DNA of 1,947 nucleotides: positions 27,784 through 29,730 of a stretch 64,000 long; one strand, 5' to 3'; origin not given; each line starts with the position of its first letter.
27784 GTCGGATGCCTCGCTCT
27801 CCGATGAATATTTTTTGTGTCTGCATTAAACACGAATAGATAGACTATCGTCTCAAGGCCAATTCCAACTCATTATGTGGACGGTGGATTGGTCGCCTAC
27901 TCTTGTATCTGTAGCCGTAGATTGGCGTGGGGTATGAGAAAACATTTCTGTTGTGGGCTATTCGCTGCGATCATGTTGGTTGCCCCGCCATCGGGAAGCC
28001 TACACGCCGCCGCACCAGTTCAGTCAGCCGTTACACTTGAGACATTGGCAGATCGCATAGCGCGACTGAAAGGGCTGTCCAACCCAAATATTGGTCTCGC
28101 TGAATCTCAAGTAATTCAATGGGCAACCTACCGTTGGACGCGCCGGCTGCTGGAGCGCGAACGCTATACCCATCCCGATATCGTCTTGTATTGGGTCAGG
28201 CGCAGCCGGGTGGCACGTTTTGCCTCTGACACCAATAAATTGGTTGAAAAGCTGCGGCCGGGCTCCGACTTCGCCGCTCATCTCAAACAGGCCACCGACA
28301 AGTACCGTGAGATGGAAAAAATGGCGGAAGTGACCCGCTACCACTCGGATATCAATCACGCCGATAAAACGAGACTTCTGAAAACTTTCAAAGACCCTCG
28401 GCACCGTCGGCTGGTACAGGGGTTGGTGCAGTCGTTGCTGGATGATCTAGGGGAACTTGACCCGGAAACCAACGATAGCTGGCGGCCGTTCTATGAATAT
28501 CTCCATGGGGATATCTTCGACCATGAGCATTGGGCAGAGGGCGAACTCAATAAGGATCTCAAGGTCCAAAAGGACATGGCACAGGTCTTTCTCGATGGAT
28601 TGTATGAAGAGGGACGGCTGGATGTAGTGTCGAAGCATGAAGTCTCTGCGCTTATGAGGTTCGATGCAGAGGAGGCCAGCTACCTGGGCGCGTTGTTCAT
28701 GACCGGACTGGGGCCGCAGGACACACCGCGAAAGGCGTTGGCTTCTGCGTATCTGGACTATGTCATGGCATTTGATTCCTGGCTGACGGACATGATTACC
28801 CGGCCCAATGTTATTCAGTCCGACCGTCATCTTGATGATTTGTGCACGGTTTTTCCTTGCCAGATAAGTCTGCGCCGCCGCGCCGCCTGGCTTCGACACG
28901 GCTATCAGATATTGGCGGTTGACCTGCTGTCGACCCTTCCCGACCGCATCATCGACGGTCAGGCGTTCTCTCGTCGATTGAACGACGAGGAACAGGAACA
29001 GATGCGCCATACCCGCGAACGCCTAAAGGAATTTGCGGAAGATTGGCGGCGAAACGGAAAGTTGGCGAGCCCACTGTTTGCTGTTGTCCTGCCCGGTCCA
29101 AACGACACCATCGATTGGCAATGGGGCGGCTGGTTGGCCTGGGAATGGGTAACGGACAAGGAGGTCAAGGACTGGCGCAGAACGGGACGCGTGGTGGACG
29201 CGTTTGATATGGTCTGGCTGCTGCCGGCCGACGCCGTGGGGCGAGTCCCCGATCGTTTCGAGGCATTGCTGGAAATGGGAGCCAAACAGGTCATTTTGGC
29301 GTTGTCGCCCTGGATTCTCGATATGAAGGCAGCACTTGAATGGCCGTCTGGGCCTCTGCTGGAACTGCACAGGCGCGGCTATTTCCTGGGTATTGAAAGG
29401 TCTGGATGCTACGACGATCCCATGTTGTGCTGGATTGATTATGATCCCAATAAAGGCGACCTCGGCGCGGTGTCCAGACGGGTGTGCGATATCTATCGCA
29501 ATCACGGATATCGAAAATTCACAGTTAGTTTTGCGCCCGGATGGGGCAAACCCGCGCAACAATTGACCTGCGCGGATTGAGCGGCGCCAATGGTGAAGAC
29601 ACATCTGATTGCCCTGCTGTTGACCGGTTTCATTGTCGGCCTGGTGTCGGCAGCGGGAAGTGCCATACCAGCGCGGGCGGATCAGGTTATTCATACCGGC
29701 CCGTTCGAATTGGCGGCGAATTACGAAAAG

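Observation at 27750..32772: Translationally coupled four-gene operon of signal-peptide proteins of unknown function in a lower-GC island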

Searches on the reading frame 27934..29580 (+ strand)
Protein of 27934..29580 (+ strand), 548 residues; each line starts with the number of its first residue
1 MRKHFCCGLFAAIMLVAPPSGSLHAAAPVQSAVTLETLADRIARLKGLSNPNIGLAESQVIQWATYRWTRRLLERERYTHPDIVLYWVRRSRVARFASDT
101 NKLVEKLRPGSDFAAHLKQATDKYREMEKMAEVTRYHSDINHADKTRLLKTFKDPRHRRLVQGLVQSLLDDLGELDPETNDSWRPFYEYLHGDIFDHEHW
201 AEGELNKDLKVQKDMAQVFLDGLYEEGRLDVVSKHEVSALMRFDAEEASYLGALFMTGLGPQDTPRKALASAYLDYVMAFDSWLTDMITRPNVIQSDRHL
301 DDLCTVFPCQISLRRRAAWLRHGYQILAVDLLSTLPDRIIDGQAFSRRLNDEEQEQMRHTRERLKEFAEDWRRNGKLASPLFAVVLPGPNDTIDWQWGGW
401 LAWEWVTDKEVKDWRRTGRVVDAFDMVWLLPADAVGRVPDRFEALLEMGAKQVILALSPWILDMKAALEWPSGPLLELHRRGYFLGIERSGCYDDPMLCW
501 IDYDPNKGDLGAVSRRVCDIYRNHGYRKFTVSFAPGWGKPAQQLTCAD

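Call 5: search_protein_families(library=pfam, proteins=[window:27934-29580:+], max_evalue=1)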
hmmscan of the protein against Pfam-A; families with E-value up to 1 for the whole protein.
window:27934-29580:+ (548 aa): 0 families

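Call 6: search_protein_families(library=ncbifam, proteins=[window:27934-29580:+], max_evalue=1)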
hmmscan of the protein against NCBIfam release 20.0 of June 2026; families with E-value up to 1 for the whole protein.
window:27934-29580:+ (548 aa): 0 families

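Call 9: find_homologous_proteins(query=window:27934-29580:+)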
Query window:27934-29580:+ (548 aa): 1 proteins with E <= 0.001 among 8000 candidates.
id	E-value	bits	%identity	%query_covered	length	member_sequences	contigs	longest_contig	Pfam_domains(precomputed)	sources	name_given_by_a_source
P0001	0.0e+0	1254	100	98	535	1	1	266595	-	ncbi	-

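Call 10: find_encoding_contigs(protein=P0001, flank=10000, max_places=5)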
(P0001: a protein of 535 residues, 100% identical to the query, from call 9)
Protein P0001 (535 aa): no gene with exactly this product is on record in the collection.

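Call 23: search_protein_representatives(protein=window:27934-29580:+)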
Query: 548 residues. Proteins with E-value up to 0.001 (for the whole library): 39; up to 1e-10: 15; up to 1e-30: 2. The best 39 are listed.
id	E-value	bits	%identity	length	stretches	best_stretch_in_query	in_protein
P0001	0.0e+00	1253.7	100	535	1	14-548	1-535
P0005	3.0e-42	161.3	29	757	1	51-458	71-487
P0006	3.7e-23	98.3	25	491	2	113-459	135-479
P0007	3.8e-22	95.0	24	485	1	54-459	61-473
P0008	5.7e-20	87.8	27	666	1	52-350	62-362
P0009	1.0e-18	83.6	26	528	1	68-459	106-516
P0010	9.9e-18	80.4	26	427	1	70-459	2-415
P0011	6.9e-16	74.3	30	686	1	82-346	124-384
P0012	4.7e-15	71.5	26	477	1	60-457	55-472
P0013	4.4e-14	68.3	25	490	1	50-433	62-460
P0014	1.3e-13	66.8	23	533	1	61-442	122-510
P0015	1.8e-13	66.3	25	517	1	63-458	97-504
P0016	1.9e-13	66.2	26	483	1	138-459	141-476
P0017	3.4e-12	62.1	25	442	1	72-457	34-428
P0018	5.2e-11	58.2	24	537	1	54-464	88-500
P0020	2.4e-10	56.0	26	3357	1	80-413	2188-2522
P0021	8.0e-10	54.3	24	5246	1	111-457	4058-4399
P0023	2.9e-09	52.4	23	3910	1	84-434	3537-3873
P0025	5.3e-09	51.6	24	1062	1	82-417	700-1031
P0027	2.8e-08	49.2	24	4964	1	81-455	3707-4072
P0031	9.4e-07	44.1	24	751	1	52-447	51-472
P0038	1.7e-05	40.0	22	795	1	53-458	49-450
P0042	7.5e-04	34.5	24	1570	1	86-413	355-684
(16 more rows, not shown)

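Call 25: search_protein_families(library=pfam, proteins=[P0005, P0006, P0008, P0011, P0025, P0042, P0020], max_evalue=0.01)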
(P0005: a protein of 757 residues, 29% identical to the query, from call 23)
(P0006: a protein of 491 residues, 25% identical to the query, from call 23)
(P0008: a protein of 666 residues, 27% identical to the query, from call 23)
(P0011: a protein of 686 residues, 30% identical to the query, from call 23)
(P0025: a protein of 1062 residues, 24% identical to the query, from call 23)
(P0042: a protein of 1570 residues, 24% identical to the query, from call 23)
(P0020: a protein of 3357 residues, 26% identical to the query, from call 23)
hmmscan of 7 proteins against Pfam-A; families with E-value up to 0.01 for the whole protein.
P0005 (757 aa): 11 families
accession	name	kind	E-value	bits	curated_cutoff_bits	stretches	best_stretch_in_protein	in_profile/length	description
PF07719.23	TPR_2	-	1.5e-18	65.7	27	2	539-571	1-33/34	Tetratricopeptide repeat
PF13414.12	TPR_11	-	2.8e-18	65.7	26.8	3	546-585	1-40/42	TPR repeat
PF00515.34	TPR_1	-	3.2e-18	65.1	27.8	2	539-570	1-32/34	Tetratricopeptide repeat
PF13428.12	TPR_14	-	1.1e-12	47.7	23.5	1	540-581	2-43/44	Tetratricopeptide repeat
PF13181.12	TPR_8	-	2e-12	46.6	25.7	1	576-605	4-33/34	Tetratricopeptide repeat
PF13432.12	TPR_16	-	2.1e-09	38.1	32.7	3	544-605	2-63/65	Tetratricopeptide repeat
PF14559.12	TPR_19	-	2.6e-08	34.5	25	1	516-573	2-59/68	Tetratricopeptide repeat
PF13431.12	TPR_17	-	8.3e-08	32.4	24.4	0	528-560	2-34/34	Tetratricopeptide repeat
PF13371.12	TPR_9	-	1.4e-07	31.9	35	1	553-606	9-62/73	Tetratricopeptide repeat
PF13424.12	TPR_12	-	1.9e-06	28.4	30.1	1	579-636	9-74/77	Tetratricopeptide repeat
PF14853.12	Fis1_TPR_C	-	0.0062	17.1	25.3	1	678-709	4-35/53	Fis1 C-terminal tetratricopeptide repeat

P0006 (491 aa): 0 families

P0008 (666 aa): 3 families
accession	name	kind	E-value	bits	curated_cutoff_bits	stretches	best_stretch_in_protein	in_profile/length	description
PF13428.12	TPR_14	-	4.6e-05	24.2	23.5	0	415-445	11-41/44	Tetratricopeptide repeat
PF14559.12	TPR_19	-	0.005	17.6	25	0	419-459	5-45/68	Tetratricopeptide repeat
PF07719.23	TPR_2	-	0.0057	17.1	27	0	412-438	8-34/34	Tetratricopeptide repeat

P0011 (686 aa): 4 families
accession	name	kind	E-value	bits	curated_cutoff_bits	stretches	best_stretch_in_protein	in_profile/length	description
PF13428.12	TPR_14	-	2.4e-06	28.1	23.5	0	582-616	8-42/44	Tetratricopeptide repeat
PF07719.23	TPR_2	-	0.00014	22.1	27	1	580-606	6-32/34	Tetratricopeptide repeat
PF13424.12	TPR_12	-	0.0028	18.2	30.1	0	553-604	24-74/77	Tetratricopeptide repeat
PF14559.12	TPR_19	-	0.0032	18.2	25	0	586-616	2-32/68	Tetratricopeptide repeat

P0025 (1062 aa): 0 families

P0042 (1570 aa): 0 families

P0020 (3357 aa): 0 families

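Call 31: find_encoding_contigs(protein=P0006, flank=8000, max_places=4)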
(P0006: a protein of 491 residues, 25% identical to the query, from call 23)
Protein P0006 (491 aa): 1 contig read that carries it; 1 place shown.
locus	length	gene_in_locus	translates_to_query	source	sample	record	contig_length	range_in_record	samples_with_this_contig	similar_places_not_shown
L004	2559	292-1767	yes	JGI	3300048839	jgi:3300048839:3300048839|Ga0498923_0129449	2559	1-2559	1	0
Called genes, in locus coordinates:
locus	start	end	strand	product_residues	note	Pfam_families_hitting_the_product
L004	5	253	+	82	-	-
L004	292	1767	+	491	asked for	-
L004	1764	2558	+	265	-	?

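Call 33: find_encoding_contigs(protein=P0038, flank=10000, max_places=4)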
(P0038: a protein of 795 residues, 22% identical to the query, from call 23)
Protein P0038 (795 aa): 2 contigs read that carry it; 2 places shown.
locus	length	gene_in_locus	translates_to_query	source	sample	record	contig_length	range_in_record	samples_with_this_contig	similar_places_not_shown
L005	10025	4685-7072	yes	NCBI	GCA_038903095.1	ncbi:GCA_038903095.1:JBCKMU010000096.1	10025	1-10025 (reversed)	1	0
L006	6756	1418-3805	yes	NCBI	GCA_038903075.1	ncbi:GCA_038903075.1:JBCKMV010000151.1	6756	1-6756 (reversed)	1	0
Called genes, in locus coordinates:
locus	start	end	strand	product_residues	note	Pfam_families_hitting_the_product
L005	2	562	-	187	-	?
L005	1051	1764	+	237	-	PF14343:PrcB_C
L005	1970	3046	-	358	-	-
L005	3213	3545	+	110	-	-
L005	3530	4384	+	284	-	PF01797:Y1_Tnp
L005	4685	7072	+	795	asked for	-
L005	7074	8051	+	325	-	-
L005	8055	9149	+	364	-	-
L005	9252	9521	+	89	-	-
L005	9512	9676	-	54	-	-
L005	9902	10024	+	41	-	?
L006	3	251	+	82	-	?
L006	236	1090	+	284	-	PF01797:Y1_Tnp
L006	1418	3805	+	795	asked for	-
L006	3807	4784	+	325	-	-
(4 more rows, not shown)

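Call 34: find_encoding_contigs(protein=P0005, flank=10000, max_places=4)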
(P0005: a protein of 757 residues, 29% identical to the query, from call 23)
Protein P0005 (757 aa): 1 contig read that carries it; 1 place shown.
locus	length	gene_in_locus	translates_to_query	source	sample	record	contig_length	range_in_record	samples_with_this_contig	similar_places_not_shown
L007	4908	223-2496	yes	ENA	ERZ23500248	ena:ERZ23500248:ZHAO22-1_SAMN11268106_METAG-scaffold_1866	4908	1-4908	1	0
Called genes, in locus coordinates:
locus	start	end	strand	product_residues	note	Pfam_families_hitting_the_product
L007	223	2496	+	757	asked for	PF13428:TPR_14 (faint), PF14559:TPR_19 (faint), PF07719:TPR_2 (faint), PF13424:TPR_12 (faint), PF13181:TPR_8 (faint), PF13414:TPR_11 (weak), PF13432:TPR_16 (weak), PF13414:TPR_11 (weak), +3 more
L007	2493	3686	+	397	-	-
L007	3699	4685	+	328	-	-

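Call 38: search_solved_structures(query=A2, max_evalue=1)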
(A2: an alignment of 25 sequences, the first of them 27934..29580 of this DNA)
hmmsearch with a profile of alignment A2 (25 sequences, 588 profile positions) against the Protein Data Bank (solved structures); distinct sequences matched with E-value up to 1: 157 (the best 60 are shown).
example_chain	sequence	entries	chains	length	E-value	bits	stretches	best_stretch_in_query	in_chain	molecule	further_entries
9qhb_A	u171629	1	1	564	1.1e-35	126.5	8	476-561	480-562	Engineered tetratricopeptide repeat protein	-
7ntf_A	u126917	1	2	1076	7.1e-28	100.7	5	483-567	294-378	Isoform 1 of UDP-N-acetylglucosamine--peptide N-acetylglucosaminyltransferase 110 kDa subu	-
7yeh_B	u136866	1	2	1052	2.1e-27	99.2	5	483-567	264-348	UDP-N-acetylglucosamine--peptide N-acetylglucosaminyltransferase 110 kDa subunit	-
7yea_A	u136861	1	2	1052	2.9e-27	98.7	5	483-567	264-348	UDP-N-acetylglucosamine--peptide N-acetylglucosaminyltransferase 110 kDa subunit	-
6eou_A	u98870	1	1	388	6.9e-23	84.3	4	489-567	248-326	UDP-N-acetylglucosamine--peptide N-acetylglucosaminyltransferase 110 kDa subunit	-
1w3b_A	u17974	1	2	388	1e-22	83.7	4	483-567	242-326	UDP-N-ACETYLGLUCOSAMINE--PEPTIDE N-ACETYLGLUCOSAMINYLTRANSFERASE 110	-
8bu0_A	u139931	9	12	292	2.4e-20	75.9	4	477-561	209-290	Consensus tetratricopeptide repeat protein | Crystal structure of an 8-repeat consensus TPR superhelix with Zinc. | Monomer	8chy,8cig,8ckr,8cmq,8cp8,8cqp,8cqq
9qhc_A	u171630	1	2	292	2.6e-20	75.7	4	477-561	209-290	Engineered tetratricopeptide repeat protein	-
7y4i_A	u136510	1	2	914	5.9e-13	51.5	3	489-556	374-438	Probable UDP-N-acetylglucosamine--peptide N-acetylglucosaminyltransferase SPINDLY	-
8dtf_A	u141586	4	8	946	8.3e-13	51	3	489-556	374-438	Probable UDP-N-acetylglucosamine--peptide N-acetylglucosaminyltransferase SPINDLY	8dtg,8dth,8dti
7obi_A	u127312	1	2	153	5.8e-12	48.2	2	489-557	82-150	CTPR-rv4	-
3kd7_A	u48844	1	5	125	2e-11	46.4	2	484-560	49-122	CTPR390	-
1na0_A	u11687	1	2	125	2.2e-11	46.3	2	487-561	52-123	designed protein CTPR3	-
6b85_J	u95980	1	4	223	3e-11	45.8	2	478-545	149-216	TMHC4_R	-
8far_A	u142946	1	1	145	3.1e-11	45.8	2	480-545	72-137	I432-1-CC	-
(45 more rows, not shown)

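Call 41: predict_structure(alignment_id=A2)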
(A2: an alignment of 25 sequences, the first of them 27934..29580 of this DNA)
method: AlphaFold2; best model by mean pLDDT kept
length: 548 residues; sequences in the alignment: 25
mean_pLDDT: 81.2   pTM: 0.73
mean pLDDT of the five models: 81.2, 79.6, 79.1, 78.4, 77.7
residues with pLDDT >= 90: 318; 70-90: 106; 50-70: 35; < 50: 89
segments of 3 or more residues with pLDDT < 50: 1-25, 465-506, 530-548
pLDDT, mean of each block of 10 residues (from residue 1): 41 43 53 93 83 88 92 91 93 96 91 94 96 93 94 93 96 95 97 97 93 94 95 93 89 86 81 88 94 95 93 93 89 92 84 90 93 81 86 76 93 96 93 93 93 88 50 37 37 36 47 59 52 40 41
secondary structure, 60 per line:
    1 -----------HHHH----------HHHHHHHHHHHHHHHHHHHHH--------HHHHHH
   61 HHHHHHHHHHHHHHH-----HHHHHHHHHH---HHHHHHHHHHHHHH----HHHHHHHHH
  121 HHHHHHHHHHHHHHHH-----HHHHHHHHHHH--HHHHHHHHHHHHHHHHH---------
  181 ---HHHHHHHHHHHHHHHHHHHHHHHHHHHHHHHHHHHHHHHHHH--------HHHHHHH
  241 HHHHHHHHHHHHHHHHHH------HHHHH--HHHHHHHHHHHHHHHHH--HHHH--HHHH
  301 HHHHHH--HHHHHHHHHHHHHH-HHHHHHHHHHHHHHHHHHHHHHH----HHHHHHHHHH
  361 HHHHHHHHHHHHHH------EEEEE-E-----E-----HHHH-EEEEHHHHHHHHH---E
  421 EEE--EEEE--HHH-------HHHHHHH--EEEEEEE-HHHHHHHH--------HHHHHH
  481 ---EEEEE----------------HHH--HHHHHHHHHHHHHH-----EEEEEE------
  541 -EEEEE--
elements in order: H12-15 H26-46 H55-75 H81-90 H94-107 H112-136 H142-152 H155-171 H184-225 H234-258 H265-269 H272-288 H291-294 H297-306 H309-322 H324-346 H351-374 E381-385 H399-402 E404-407 H408-416 E420-423 E426-429 H442-448 E451-457 H459-466 H475-480 E484-488 H510-523 E529-534 E542-546

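Call 44: list_cluster_members(proteins=[P0001, P0002, P0003, P0038, P0007, P0009, P0016, P0020, P0021, P0023])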
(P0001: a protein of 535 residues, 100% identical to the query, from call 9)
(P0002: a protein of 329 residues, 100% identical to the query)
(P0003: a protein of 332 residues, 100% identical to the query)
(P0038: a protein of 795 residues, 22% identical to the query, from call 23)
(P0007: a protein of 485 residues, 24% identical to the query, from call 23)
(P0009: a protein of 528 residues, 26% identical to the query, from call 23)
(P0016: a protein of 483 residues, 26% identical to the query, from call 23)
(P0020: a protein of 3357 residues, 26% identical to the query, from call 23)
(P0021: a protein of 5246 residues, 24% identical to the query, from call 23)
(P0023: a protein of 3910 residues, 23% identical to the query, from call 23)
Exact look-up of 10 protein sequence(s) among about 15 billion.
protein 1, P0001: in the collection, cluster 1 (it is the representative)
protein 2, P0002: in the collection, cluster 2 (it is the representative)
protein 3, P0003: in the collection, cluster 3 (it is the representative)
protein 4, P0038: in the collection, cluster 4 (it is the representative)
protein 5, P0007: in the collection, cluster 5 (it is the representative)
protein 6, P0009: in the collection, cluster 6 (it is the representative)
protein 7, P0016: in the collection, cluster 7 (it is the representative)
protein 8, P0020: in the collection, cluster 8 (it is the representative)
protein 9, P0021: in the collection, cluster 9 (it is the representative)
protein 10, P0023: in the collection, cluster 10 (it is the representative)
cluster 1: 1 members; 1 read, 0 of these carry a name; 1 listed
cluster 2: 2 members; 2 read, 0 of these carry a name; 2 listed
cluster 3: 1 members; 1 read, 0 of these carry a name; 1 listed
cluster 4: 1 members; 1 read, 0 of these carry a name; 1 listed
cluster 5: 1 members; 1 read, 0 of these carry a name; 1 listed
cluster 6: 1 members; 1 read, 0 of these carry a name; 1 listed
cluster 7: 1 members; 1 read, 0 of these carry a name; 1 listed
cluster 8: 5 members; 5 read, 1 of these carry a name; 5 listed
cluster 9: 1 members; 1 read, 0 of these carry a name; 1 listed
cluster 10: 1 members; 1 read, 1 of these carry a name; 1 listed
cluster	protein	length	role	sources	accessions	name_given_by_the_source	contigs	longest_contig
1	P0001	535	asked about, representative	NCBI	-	-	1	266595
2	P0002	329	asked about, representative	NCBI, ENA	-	-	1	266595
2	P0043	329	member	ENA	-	-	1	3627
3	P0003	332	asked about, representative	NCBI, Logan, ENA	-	-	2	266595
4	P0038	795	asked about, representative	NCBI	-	-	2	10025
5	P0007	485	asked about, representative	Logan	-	-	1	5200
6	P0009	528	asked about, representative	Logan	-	-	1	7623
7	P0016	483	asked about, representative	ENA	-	-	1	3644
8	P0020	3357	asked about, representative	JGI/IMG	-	-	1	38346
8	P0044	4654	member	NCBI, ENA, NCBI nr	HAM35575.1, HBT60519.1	MAG TPA: hypothetical protein DEB40_02080 [Elusimicrobia bacterium] | hypothetical protein [Elusimicrobiota bacterium]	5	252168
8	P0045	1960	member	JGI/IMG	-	-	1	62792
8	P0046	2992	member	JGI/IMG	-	-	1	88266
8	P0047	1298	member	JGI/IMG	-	-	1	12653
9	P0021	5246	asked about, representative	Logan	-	-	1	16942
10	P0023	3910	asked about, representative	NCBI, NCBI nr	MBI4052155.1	MAG: hypothetical protein HY400_06590, partial [Elusimicrobia bacterium] | hypothetical protein [Elusimicrobiota bacterium]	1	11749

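Call 46: find_encoding_contigs(protein=P0009, flank=10000, max_places=3)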
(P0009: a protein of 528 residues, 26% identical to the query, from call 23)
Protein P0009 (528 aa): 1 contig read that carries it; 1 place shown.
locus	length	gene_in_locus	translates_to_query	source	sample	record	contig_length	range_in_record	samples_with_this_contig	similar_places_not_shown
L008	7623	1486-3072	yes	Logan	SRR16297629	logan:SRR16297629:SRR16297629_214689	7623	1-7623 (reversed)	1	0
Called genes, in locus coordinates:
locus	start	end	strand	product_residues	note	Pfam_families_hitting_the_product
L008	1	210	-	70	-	?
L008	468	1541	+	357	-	-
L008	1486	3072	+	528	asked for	-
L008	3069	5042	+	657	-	PF07719:TPR_2 (faint), PF13371:TPR_9 (faint), PF13414:TPR_11 (faint), PF13428:TPR_14 (faint), PF13431:TPR_17 (faint), PF14559:TPR_19 (faint), PF13424:TPR_12 (weak), PF13432:TPR_16 (weak), +1 more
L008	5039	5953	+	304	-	-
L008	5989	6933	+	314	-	-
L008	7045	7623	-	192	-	?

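Call 47: find_encoding_contigs(protein=P0007, flank=10000, max_places=3)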
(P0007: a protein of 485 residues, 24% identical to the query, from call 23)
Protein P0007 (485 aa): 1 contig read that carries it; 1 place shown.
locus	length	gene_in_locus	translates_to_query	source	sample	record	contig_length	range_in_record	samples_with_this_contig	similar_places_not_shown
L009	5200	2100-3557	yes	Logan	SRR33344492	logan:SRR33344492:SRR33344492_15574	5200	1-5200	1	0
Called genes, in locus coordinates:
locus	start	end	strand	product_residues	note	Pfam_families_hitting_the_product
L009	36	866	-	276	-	PF10127:RlaP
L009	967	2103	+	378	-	-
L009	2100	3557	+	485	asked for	-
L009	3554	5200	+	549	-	?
